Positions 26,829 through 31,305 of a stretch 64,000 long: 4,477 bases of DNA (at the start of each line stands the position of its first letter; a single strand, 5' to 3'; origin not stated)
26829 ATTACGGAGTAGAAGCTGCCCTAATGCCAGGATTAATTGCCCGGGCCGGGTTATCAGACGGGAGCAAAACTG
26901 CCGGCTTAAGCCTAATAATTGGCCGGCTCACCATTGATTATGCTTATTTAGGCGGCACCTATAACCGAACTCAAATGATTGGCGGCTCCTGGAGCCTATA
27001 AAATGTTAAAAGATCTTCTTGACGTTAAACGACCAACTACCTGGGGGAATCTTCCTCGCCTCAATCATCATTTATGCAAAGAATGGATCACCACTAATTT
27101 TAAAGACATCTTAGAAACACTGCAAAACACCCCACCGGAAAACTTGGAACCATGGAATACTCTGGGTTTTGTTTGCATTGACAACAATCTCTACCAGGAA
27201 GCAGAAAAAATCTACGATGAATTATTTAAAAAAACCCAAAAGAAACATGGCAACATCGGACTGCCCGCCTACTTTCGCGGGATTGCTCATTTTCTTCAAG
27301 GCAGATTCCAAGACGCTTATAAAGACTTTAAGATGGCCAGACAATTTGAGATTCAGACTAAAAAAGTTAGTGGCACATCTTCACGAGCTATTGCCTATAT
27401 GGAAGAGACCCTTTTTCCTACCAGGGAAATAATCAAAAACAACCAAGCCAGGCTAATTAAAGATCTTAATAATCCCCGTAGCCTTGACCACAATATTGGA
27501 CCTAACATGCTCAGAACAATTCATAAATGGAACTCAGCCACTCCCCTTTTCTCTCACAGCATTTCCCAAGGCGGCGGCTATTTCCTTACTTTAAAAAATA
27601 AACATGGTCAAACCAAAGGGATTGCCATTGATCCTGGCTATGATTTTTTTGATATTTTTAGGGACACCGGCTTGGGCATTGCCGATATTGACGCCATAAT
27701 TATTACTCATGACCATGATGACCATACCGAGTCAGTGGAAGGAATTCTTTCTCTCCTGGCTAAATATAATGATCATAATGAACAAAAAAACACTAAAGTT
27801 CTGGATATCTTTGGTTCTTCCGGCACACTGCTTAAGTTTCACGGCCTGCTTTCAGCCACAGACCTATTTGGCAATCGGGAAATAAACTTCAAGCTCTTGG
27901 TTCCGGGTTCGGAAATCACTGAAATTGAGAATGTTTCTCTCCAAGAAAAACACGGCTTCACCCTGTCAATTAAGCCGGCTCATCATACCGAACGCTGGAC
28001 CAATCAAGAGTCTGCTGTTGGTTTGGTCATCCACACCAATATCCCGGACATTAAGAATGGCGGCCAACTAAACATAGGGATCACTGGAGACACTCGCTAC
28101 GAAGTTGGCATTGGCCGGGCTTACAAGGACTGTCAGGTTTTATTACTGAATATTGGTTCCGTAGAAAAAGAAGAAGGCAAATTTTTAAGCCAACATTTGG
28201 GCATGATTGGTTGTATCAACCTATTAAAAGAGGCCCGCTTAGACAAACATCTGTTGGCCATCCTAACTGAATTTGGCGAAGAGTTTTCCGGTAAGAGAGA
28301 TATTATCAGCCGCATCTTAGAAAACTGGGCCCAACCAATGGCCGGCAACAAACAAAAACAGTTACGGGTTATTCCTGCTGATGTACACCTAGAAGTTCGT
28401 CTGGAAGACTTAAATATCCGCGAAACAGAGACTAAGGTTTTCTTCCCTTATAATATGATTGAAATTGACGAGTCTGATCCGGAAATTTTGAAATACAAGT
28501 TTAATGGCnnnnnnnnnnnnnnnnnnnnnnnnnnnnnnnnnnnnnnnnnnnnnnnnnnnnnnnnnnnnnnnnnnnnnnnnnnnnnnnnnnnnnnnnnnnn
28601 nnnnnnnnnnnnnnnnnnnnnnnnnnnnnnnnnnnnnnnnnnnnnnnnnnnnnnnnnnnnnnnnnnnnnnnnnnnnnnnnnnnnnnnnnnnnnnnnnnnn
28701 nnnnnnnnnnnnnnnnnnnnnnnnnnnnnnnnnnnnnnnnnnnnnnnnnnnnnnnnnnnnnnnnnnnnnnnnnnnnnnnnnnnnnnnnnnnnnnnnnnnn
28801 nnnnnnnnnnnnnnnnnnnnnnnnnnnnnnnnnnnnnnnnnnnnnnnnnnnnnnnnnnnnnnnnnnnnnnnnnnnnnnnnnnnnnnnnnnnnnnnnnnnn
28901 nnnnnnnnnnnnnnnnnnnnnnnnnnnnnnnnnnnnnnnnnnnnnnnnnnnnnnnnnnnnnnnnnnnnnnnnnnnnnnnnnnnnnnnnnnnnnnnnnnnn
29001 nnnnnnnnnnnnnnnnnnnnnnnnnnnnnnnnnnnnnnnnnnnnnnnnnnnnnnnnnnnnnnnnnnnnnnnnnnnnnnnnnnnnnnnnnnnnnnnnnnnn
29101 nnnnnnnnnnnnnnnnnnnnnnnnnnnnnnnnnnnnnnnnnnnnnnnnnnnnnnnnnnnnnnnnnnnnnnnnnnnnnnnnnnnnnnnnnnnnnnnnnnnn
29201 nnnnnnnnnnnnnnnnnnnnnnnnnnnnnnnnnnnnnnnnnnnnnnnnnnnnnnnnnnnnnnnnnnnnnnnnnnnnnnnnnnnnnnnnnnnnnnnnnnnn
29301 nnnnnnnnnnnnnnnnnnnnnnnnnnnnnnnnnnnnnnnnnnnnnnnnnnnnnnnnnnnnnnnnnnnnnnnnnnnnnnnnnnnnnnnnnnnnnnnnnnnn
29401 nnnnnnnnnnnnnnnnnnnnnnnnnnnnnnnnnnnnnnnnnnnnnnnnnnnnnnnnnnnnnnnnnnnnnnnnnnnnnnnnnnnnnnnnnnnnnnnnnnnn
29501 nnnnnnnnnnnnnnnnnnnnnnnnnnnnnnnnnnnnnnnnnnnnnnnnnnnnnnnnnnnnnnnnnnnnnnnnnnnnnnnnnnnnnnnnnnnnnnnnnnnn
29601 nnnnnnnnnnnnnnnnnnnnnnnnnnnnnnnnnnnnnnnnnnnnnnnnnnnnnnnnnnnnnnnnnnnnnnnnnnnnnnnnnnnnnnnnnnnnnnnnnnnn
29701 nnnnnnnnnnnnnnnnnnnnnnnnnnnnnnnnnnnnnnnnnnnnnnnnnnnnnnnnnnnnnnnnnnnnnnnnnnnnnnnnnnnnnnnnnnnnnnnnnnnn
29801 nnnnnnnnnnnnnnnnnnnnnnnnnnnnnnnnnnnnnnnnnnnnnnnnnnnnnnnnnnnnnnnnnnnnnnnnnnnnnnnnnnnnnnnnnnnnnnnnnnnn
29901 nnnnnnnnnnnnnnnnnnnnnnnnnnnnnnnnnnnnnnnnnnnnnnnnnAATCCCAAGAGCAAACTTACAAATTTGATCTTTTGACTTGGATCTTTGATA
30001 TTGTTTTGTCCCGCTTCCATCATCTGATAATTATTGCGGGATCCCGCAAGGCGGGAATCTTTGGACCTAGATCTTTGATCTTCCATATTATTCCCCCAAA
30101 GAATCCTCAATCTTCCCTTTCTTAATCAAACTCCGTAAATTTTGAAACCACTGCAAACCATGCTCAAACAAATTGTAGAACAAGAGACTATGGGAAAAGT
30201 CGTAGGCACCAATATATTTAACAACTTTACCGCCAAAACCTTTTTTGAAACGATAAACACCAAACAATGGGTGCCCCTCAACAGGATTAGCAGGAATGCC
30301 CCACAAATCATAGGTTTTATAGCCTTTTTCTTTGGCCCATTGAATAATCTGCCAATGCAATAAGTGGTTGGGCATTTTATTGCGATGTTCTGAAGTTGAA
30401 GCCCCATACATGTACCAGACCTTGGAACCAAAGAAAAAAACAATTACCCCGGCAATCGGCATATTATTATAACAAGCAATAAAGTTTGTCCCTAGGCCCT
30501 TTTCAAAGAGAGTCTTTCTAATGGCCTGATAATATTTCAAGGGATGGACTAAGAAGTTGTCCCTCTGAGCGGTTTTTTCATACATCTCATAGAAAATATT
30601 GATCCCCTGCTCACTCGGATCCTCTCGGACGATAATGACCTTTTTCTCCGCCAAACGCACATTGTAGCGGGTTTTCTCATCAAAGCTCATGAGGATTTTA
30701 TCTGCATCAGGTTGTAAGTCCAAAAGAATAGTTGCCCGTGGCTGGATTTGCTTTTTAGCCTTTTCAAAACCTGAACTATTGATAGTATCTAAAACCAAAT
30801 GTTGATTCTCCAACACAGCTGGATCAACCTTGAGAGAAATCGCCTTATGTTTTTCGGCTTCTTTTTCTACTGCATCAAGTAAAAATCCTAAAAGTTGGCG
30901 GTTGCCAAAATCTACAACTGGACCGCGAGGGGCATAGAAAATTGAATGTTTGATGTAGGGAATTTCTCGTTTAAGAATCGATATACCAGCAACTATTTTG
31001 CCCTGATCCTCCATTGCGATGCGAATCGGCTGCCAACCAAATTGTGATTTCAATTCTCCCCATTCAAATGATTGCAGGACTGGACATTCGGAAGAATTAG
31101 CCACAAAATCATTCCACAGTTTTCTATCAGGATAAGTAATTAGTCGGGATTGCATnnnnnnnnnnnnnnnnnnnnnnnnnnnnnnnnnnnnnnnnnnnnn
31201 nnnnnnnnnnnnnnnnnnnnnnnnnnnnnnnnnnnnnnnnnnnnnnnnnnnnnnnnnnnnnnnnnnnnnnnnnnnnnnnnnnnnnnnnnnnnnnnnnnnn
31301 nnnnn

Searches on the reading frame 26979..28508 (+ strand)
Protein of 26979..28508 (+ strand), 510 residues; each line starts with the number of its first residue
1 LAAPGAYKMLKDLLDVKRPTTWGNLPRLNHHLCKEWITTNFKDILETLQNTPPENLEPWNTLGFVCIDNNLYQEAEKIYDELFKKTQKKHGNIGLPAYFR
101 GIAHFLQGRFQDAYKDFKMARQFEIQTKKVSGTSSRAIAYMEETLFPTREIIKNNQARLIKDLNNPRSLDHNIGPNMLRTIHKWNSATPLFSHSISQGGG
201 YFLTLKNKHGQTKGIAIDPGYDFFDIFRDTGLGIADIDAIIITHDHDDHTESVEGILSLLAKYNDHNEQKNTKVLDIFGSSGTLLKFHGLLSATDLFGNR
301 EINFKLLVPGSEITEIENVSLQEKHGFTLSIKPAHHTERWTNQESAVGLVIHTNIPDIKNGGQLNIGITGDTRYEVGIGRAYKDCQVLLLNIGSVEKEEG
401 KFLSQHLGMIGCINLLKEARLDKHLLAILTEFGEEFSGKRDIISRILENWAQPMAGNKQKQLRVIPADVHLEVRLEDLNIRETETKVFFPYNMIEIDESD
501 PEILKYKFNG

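Call 16: search_protein_families(library=pfam, proteins=[window:26979-28508:+], max_evalue=0.00001)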
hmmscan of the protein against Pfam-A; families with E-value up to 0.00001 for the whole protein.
window:26979-28508:+ (510 aa): 2 families
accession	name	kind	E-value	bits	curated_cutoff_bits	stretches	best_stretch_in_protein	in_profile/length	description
PF12706.13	Lactamase_B_2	-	2.1e-12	47.5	27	1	215-420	3-191/200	Beta-lactamase superfamily domain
PF07719.23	TPR_2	-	5.3e-06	26.6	27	0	98-121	5-28/34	Tetratricopeptide repeat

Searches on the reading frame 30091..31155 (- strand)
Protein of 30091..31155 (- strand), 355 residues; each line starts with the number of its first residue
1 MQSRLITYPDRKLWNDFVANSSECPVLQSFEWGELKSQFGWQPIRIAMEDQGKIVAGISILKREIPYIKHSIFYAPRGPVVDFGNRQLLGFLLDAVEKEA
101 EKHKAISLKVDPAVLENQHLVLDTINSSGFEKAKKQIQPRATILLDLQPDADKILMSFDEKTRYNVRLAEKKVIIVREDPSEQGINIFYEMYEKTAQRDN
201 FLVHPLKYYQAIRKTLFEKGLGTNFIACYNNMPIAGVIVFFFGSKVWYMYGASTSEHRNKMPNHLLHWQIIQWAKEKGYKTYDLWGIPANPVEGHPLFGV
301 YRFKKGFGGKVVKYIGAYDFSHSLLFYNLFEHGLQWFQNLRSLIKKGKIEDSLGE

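Call 16: search_protein_families(library=pfam, proteins=[window:30091-31155:-], max_evalue=0.00001)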
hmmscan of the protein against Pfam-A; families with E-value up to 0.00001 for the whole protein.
window:30091-31155:- (355 aa): 2 families
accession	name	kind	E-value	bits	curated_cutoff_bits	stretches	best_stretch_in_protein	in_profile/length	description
PF02388.22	FemAB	-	3.1e-53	181.5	24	2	14-215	6-226/406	FemAB family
PF13480.13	Acetyltransf_6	-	9.4e-15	55.5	22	1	162-286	7-136/143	Acetyltransferase (GNAT) domain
